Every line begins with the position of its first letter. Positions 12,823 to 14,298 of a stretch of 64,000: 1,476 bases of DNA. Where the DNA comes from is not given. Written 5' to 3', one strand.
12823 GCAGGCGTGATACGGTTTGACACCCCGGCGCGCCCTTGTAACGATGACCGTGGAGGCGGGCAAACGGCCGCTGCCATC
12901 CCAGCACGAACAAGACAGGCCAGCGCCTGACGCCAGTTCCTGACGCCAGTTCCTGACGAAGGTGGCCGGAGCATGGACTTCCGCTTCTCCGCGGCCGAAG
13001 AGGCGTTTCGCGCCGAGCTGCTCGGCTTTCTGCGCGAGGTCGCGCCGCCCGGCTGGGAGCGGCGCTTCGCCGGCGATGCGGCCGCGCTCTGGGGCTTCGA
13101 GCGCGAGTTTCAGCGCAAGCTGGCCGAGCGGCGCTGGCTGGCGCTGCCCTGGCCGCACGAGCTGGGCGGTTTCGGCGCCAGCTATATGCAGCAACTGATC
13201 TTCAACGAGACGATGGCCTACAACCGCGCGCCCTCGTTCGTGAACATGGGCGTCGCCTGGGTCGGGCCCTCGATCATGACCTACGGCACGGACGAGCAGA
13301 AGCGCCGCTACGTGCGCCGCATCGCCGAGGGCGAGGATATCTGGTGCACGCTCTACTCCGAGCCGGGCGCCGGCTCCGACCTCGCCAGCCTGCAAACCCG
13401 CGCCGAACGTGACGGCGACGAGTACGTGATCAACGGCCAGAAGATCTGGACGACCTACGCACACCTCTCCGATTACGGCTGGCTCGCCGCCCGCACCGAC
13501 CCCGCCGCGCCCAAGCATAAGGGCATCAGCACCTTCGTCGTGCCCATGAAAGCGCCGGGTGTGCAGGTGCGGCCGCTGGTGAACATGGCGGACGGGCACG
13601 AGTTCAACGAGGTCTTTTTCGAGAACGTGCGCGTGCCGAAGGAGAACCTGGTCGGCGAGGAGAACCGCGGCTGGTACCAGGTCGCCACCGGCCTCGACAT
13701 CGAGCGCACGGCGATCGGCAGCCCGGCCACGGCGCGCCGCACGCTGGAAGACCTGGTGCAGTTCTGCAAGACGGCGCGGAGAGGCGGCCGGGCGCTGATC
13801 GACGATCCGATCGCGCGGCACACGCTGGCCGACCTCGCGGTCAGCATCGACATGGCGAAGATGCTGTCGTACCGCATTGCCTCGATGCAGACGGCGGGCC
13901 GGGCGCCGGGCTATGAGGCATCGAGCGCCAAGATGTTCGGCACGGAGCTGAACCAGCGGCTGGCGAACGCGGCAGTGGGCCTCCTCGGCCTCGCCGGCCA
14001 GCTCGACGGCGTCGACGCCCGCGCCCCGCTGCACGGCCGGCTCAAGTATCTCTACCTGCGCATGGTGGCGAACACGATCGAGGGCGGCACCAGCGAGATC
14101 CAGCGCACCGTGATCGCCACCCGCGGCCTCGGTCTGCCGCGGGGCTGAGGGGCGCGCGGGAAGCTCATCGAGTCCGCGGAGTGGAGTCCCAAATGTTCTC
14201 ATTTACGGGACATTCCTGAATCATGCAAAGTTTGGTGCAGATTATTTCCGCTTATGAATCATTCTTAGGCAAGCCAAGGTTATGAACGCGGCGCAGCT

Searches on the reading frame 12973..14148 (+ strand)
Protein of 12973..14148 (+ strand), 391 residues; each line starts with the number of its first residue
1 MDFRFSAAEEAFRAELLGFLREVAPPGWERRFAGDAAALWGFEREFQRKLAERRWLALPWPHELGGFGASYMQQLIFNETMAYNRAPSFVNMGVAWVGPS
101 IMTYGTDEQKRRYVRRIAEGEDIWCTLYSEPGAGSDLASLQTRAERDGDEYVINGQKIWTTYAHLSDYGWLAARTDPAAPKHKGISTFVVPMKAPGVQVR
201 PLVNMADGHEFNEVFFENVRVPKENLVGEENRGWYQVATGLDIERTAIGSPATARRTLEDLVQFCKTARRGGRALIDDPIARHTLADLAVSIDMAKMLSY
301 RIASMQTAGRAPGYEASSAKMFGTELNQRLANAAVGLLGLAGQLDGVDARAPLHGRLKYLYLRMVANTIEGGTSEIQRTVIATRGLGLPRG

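Call 17: find_encoding_contigs(protein=window:12973-14148:+, flank=3000, max_places=10)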
Protein window:12973-14148:+ (391 aa): 2 contigs read that carry it; 1 place shown.
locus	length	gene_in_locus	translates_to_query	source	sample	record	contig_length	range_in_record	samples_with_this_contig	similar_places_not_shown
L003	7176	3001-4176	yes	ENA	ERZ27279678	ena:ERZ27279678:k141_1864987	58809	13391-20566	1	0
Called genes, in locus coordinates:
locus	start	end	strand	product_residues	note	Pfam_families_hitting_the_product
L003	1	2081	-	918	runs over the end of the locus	PF00069:Pkinase, PF01636:APH (faint), PF07714:PK_Tyr_Ser-Thr, PF13385:Laminin_G_3 (faint), PF06439:3keto-disac_hyd (weak)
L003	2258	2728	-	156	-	PF12867:DinB_2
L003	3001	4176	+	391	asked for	PF02771:Acyl-CoA_dh_N, PF02770:Acyl-CoA_dh_M, PF00441:Acyl-CoA_dh_1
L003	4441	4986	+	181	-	-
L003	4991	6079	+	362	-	PF00196:GerE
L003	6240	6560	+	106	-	-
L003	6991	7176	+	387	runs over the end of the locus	PF00478:IMPDH (weak), PF03060:NMO, PF01070:FMN_dh (weak)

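Call 63: find_homologous_proteins(query=window:12973-14148:+, max_evalue=1e-100)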
Query window:12973-14148:+ (391 aa): 4821 proteins with E <= 1e-100 among 8000 candidates; the best 120 are listed.
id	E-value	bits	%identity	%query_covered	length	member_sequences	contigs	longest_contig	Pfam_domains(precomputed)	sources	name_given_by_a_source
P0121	7.4e-240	814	90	100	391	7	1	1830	PF02770.25,PF00441.30,PF02771.22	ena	-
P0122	3.0e-201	687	77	100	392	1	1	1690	PF02770.25,PF00441.30,PF02771.22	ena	-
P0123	2.5e-192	658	76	100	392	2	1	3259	PF02770.25,PF00441.30,PF02771.22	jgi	jgi:alkylation response protein AidB-like acyl-CoA dehydrogenase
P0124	4.5e-188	644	74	100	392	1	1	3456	PF02770.25,PF00441.30,PF02771.22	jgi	jgi:alkylation response protein AidB-like acyl-CoA dehydrogenase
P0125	2.5e-177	608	69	100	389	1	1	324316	PF02770.25,PF00441.30,PF02771.22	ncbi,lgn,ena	-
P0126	8.5e-167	574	66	100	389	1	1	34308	PF02770.25,PF00441.30,PF02771.22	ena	-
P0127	8.4e-163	560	63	100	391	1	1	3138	PF02770.25,PF00441.30,PF02771.22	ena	-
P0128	9.1e-162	557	62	100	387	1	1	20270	PF02770.25,PF00441.30,PF02771.22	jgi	jgi:3-oxocholest-4-en-26-oyl-CoA dehydrogenase alpha subunit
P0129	1.5e-161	556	62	100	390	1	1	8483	PF02770.25,PF00441.30,PF02771.22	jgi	jgi:alkylation response protein AidB-like acyl-CoA dehydrogenase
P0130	2.8e-161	555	63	100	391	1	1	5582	PF02770.25,PF00441.30,PF02771.22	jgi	jgi:alkylation response protein AidB-like acyl-CoA dehydrogenase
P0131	5.3e-158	545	62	100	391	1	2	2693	PF02770.25,PF00441.30,PF02771.22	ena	-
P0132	2.2e-151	523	62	100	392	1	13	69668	PF02770.25,PF00441.30,PF02771.22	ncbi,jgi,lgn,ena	-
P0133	1.2e-150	520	60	100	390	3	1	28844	PF02770.25,PF00441.30,PF02771.22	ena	-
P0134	2.0e-150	520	62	100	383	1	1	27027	PF02770.25,PF00441.30,PF02771.22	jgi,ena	-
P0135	3.3e-150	519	62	100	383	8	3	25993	PF02770.25,PF00441.30,PF02771.22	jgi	-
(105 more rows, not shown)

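Call 64: find_encoding_contigs(protein=P0121, flank=1500, max_places=6)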
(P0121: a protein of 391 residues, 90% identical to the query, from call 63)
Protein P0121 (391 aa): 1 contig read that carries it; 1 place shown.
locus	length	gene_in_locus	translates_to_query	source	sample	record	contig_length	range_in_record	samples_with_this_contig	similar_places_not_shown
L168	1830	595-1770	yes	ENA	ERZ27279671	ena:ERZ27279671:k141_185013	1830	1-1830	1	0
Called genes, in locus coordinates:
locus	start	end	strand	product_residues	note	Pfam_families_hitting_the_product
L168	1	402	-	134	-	?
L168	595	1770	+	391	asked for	PF02771:Acyl-CoA_dh_N, PF02770:Acyl-CoA_dh_M, PF00441:Acyl-CoA_dh_1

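Call 65: find_encoding_contigs(protein=P0123, flank=1500, max_places=6)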
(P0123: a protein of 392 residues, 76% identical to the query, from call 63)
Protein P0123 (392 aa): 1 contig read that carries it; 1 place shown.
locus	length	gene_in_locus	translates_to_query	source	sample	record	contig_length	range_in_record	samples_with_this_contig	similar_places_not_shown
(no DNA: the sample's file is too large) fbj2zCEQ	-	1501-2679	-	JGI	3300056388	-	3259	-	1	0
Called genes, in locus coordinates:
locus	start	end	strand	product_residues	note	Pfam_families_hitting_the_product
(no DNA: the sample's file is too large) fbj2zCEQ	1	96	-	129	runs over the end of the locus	?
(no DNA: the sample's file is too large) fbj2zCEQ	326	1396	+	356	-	PF01636:APH, PF02958:EcKL (weak)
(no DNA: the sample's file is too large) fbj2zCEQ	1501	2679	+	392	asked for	PF02771:Acyl-CoA_dh_N, PF02770:Acyl-CoA_dh_M, PF00441:Acyl-CoA_dh_1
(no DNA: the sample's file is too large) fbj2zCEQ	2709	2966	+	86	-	?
